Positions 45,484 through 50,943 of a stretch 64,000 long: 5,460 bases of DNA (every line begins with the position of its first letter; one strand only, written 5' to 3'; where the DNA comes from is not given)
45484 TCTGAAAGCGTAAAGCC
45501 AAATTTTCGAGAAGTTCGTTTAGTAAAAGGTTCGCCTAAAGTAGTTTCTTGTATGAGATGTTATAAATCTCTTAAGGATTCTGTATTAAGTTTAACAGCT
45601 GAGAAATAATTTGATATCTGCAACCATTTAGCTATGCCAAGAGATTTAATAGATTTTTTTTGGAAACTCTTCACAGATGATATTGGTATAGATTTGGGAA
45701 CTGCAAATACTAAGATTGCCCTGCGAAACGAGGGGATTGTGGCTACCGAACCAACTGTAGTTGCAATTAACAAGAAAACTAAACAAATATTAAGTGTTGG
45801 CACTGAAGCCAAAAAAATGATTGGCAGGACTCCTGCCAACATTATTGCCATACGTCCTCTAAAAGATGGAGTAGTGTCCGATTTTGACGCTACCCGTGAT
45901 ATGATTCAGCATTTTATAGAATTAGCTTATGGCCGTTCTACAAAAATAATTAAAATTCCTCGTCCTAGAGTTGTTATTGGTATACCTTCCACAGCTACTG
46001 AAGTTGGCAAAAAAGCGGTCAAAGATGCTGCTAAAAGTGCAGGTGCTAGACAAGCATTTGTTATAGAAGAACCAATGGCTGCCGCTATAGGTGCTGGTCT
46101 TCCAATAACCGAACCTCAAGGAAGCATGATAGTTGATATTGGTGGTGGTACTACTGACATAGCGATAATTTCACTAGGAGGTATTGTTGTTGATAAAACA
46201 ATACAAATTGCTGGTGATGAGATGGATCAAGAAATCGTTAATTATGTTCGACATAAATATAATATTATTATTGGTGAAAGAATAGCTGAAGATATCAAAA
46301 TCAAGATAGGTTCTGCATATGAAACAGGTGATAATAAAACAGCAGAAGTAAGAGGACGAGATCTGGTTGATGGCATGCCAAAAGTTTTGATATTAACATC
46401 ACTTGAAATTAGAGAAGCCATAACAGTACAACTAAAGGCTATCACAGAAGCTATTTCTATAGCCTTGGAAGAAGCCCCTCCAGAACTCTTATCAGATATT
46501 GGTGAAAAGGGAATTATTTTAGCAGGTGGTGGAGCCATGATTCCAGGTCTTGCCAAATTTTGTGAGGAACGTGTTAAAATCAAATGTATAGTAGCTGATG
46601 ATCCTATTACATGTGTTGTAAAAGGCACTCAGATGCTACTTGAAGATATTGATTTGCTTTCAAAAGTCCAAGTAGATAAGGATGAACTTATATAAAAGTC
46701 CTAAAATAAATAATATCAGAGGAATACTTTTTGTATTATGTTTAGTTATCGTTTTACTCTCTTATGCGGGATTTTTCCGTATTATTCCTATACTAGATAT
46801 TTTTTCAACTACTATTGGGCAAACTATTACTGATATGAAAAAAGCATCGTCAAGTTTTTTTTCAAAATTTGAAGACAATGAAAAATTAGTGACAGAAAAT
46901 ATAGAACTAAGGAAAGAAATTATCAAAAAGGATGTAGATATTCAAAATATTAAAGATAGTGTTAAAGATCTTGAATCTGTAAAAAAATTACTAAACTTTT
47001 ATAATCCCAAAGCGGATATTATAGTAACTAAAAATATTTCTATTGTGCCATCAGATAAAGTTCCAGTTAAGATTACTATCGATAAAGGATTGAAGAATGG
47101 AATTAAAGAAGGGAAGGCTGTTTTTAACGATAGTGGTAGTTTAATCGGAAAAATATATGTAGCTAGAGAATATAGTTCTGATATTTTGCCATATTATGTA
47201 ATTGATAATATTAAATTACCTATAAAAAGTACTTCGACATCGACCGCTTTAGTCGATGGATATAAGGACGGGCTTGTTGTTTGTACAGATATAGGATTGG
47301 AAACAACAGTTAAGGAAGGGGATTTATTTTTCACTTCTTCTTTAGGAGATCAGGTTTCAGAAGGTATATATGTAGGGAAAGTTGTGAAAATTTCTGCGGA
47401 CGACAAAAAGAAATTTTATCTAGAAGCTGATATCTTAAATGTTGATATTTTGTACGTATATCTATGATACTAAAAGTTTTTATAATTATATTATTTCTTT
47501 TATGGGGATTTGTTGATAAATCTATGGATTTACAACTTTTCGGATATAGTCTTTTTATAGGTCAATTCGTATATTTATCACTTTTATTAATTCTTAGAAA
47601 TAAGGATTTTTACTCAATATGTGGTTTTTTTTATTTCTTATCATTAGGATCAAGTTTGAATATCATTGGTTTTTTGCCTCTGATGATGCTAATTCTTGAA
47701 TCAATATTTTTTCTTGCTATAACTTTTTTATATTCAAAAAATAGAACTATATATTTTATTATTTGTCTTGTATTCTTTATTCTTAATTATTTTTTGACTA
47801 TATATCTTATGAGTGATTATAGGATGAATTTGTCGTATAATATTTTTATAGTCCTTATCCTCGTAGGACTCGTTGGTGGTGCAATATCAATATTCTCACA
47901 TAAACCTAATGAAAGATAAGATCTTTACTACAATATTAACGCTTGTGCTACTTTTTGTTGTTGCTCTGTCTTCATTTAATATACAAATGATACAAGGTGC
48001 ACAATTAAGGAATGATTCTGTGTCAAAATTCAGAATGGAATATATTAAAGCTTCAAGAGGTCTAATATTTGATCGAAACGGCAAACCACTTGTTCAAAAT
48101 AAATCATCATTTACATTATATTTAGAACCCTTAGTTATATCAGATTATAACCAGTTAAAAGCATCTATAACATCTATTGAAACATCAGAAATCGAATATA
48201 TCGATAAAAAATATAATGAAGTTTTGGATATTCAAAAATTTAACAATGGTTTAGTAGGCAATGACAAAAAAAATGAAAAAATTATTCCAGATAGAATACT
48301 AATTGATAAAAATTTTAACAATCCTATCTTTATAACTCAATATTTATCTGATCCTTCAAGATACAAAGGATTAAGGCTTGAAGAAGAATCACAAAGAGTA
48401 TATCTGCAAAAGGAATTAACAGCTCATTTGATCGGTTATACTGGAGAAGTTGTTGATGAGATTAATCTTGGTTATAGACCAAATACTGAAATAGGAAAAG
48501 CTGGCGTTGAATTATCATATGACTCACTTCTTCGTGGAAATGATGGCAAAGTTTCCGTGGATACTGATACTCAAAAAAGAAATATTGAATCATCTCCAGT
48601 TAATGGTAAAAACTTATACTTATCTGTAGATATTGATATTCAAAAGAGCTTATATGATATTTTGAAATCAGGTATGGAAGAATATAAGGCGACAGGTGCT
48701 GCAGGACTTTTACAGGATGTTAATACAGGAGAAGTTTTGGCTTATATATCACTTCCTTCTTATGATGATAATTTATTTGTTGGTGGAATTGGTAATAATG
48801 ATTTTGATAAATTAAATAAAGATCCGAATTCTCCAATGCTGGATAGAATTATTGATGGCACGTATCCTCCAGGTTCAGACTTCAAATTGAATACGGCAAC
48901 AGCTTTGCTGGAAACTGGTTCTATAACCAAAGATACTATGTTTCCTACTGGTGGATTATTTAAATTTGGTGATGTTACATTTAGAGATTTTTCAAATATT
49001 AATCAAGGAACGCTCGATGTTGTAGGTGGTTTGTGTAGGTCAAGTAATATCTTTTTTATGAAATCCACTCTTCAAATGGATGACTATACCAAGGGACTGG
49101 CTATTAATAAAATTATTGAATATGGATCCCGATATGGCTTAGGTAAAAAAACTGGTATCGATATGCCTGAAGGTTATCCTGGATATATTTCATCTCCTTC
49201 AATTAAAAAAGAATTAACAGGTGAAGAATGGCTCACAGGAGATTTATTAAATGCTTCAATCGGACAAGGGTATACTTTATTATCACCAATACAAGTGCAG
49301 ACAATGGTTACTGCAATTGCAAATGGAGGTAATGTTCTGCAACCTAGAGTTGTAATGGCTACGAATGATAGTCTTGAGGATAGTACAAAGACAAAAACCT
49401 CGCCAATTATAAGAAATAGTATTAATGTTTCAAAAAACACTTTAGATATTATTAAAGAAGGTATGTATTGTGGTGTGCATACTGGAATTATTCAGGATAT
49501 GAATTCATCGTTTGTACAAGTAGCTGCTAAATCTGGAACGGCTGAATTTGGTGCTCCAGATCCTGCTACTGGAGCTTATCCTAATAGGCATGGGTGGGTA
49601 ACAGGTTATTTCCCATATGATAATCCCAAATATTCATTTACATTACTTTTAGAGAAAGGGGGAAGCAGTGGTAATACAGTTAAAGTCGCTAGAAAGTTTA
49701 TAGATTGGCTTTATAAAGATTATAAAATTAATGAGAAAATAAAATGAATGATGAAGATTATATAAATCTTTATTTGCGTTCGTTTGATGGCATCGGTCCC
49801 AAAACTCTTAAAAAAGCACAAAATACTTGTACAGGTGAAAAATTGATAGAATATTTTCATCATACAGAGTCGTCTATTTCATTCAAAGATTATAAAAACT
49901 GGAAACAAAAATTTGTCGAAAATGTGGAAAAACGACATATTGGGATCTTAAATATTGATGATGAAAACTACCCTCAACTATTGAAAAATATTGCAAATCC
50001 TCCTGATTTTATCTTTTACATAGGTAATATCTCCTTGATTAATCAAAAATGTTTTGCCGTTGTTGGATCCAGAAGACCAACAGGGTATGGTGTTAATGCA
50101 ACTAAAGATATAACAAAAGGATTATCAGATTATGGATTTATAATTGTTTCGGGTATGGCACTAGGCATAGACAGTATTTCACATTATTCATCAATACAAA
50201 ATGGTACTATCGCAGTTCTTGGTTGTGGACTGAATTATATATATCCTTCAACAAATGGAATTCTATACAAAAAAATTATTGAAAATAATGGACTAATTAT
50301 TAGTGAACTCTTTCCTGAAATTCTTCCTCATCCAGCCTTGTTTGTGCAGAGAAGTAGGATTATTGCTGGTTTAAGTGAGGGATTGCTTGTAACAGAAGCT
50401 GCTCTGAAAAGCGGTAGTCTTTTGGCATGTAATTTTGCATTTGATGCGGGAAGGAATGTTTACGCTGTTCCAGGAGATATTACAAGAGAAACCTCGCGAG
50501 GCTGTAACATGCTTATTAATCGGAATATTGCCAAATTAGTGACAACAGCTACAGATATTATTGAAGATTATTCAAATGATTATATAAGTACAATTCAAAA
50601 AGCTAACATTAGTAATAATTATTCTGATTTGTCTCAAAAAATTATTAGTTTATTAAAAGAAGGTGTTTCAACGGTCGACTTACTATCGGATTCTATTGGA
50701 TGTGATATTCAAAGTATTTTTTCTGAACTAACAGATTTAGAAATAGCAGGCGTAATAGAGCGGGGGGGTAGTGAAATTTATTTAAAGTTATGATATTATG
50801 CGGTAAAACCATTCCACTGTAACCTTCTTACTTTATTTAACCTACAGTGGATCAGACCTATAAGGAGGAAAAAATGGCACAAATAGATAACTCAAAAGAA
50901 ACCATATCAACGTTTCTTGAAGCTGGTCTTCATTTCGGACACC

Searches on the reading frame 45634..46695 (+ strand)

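Call 6: search_protein_families(library=pfam, proteins=[window:45634-46695:+], max_evalue=0.001)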
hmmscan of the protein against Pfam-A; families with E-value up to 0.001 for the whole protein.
window:45634-46695:+ (353 aa): 6 families
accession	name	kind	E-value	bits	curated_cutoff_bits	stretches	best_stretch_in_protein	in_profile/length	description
PF06723.19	MreB_Mbl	-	8.8e-131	436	27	1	15-342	2-325/327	MreB/Mbl protein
PF00012.26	HSP70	-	4.1e-14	52.2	20.6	1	112-213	135-242/599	Hsp70 protein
PF14450.12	FtsA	-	9.1e-10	39.4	31.8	1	166-316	2-105/127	Cell division protein FtsA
PF00022.25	Actin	-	2.3e-08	33.5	27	1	19-208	9-190/410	Actin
PF11104.14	PilM_2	-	5e-07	29.4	27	0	294-323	278-307/340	Type IV pilus assembly protein PilM;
PF25229.1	Salactin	-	0.00044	19.8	27.1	0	291-335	280-330/335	Salactin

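Call 67: search_protein_families(library=ncbifam, proteins=[window:45634-46695:+], max_evalue=0.01)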
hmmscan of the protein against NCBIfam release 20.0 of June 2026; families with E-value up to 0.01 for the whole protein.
window:45634-46695:+ (353 aa): 20 families
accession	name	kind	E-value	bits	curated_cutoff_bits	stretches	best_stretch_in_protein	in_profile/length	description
NF010539.0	PRK13927.1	subfamily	1.5e-137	458.1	293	1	11-346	3-336/339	rod shape-determining protein MreB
TIGR00904.1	mreB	subfamily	1.5e-127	425.3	365.75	1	13-343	1-333/334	MreB/Mrl family cell shape determining protein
NF010540.1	PRK13929.1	exception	2.1e-113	378.7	515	1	14-344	4-332/334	rod-share determining protein MreBH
NF040964.1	MamK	subfamily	1.9e-25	89.6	400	1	17-339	3-322/335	MamK family actin-like protein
NF053558.1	BeeR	equivalog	1.6e-21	76.7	530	1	17-313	3-307/349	BeeR family actin-like protein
TIGR01991.1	HscA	equivalog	1.7e-15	56.5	708.55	1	110-334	130-357/600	Fe-S protein assembly chaperone HscA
NF003520.0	PRK05183.1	subfamily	2e-15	56.3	620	1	111-334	151-377/621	Fe-S protein assembly chaperone HscA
TIGR01174.1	ftsA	equivalog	3.5e-14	52.7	175.85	1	127-317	161-341/371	cell division protein FtsA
TIGR02350.1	prok_dnaK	equivalog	4.7e-14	51.7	822.55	1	113-210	133-236/596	molecular chaperone DnaK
NF001413.0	PRK00290.1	equivalog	1.1e-13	50.4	648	1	113-210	136-237/625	molecular chaperone DnaK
NF009946.0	PRK13410.1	equivalog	2.6e-13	49.1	1019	1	113-209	138-239/669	molecular chaperone DnaK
NF009947.0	PRK13411.1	equivalog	1.3e-12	46.6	1002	1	113-210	136-239/662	molecular chaperone DnaK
NF011660.0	PRK15080.1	equivalog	2.1e-11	43.6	182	1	75-186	63-165/277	ethanolamine utilization protein EutJ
NF002399.0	PRK01433.1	equivalog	2e-10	39.9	743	1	112-337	143-355/595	Fe-S protein assembly chaperone HscA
NF008673.0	PRK11678.1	equivalog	4e-10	39.1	331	1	124-183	171-230/450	molecular chaperone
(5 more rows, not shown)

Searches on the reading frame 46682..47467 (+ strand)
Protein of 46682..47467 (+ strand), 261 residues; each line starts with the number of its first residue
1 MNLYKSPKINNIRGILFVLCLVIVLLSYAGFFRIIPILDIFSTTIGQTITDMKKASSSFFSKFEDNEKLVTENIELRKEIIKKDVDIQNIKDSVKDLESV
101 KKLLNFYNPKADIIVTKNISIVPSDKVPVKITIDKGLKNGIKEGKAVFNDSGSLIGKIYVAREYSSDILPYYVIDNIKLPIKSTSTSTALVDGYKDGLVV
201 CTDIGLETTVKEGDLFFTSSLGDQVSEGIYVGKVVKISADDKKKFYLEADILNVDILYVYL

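Call 6: search_protein_families(library=pfam, proteins=[window:46682-47467:+], max_evalue=0.001)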
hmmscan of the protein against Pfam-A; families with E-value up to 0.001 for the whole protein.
window:46682-47467:+ (261 aa): 1 family
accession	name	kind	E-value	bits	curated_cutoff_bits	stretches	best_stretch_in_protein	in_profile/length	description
PF04085.20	MreC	-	3.7e-19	69.4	28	1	129-246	11-127/147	Rod shape-determining protein MreC, barrel core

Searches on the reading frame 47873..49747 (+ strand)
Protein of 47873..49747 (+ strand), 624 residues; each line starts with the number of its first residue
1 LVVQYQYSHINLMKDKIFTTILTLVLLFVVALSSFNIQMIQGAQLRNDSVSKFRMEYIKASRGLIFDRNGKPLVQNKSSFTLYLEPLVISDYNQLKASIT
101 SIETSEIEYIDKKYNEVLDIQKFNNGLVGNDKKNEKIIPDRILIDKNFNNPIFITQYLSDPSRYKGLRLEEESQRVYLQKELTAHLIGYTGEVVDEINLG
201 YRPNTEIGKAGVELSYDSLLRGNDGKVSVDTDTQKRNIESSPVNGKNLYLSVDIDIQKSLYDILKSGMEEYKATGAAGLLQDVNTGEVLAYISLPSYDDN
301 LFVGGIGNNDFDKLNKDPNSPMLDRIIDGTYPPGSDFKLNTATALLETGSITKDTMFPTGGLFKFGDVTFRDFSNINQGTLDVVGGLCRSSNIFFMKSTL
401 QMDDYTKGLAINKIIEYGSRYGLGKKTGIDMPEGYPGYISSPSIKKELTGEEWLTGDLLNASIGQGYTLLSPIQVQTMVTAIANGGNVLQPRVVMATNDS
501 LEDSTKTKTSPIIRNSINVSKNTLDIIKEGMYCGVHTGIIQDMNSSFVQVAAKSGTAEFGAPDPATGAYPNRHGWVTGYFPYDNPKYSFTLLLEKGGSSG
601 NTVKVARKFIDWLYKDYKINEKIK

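Call 6: search_protein_families(library=pfam, proteins=[window:47873-49747:+], max_evalue=0.001)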
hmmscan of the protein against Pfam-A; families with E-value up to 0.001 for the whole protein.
window:47873-49747:+ (624 aa): 2 families
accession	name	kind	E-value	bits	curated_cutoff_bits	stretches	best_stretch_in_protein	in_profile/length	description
PF00905.27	Transpeptidase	-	2.8e-49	168.4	22.1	1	279-604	4-292/299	Penicillin binding protein transpeptidase domain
PF03717.20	PBP_dimer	-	1.7e-27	97.5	24.4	1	58-239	2-177/180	Penicillin-binding Protein dimerisation domain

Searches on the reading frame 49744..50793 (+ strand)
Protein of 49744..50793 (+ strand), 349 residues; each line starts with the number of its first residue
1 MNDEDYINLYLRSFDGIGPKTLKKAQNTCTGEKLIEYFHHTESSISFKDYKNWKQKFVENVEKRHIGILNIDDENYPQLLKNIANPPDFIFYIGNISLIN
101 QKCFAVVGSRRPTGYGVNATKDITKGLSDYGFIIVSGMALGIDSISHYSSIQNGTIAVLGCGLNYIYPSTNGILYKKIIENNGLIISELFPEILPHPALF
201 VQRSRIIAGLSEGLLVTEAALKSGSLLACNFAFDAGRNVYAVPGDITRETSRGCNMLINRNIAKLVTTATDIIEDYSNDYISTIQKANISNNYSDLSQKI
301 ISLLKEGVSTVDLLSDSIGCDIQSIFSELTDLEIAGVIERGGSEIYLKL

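Call 6: search_protein_families(library=pfam, proteins=[window:49744-50793:+], max_evalue=0.001)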
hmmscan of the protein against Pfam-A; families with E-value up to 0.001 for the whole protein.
window:49744-50793:+ (349 aa): 2 families
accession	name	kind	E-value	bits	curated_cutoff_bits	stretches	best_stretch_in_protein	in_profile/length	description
PF02481.21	DNA_processg_A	-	7.2e-70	234.9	29.6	1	61-267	2-211/212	DNA recombination-mediator protein A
PF17782.7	DprA_WH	-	1.4e-05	25.5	22.9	1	294-340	11-57/61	DprA winged helix domain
